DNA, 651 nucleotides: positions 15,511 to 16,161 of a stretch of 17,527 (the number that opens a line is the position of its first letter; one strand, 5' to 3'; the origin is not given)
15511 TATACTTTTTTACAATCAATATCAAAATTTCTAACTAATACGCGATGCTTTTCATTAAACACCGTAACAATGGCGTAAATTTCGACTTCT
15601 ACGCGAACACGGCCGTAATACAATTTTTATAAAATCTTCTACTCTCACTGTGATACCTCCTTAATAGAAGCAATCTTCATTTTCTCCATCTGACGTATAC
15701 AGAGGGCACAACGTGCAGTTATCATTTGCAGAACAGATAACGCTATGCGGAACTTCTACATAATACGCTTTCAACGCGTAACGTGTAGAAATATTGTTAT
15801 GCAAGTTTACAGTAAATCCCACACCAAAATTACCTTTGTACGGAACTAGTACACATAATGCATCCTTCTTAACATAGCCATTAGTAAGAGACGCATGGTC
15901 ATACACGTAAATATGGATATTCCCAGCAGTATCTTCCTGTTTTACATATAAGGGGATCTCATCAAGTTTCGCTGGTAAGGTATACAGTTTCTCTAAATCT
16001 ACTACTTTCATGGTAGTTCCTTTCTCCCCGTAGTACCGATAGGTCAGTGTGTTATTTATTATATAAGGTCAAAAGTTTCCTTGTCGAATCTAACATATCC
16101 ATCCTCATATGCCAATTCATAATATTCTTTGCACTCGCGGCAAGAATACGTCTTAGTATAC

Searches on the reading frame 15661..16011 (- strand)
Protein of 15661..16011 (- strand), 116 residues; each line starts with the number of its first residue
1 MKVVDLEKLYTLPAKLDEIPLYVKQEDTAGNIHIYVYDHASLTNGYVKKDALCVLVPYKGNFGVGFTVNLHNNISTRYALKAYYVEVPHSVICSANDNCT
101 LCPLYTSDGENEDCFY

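Call 8: search_protein_families(library=phrogs, proteins=[window:15661-16011:-], max_evalue=0.001)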
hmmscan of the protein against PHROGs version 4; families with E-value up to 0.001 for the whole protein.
window:15661-16011:- (116 aa): 0 families

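Call 27: search_protein_families(library=pfam, proteins=[window:15661-16011:-], max_evalue=0.1)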
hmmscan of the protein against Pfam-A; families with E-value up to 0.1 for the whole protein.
window:15661-16011:- (116 aa): 0 families

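Call 79: search_solved_structures(query=window:15661-16011:-, max_evalue=1)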
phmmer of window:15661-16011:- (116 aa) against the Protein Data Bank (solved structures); distinct sequences matched with E-value up to 1: 0.

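Call 85: predict_structure(protein=window:15661-16011:-)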
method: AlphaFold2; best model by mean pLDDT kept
length: 116 residues; sequences in the alignment: 1
mean_pLDDT: 38.9   pTM: 0.30
mean pLDDT of the five models: 38.9, 34.5, 33.0, 32.9, 32.6
residues with pLDDT >= 90: 0; 70-90: 0; 50-70: 9; < 50: 107
segments of 3 or more residues with pLDDT < 50: 1-21, 26-33, 39-116
pLDDT, mean of each block of 10 residues (from residue 1): 36 40 48 50 38 36 34 27 36 42 41 41
secondary structure, 60 per line:
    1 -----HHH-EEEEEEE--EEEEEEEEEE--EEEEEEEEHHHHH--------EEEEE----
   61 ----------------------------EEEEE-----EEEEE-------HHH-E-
elements in order: E10-16 E19-28 E31-38 H39-43 E52-56 E89-93 E99-103
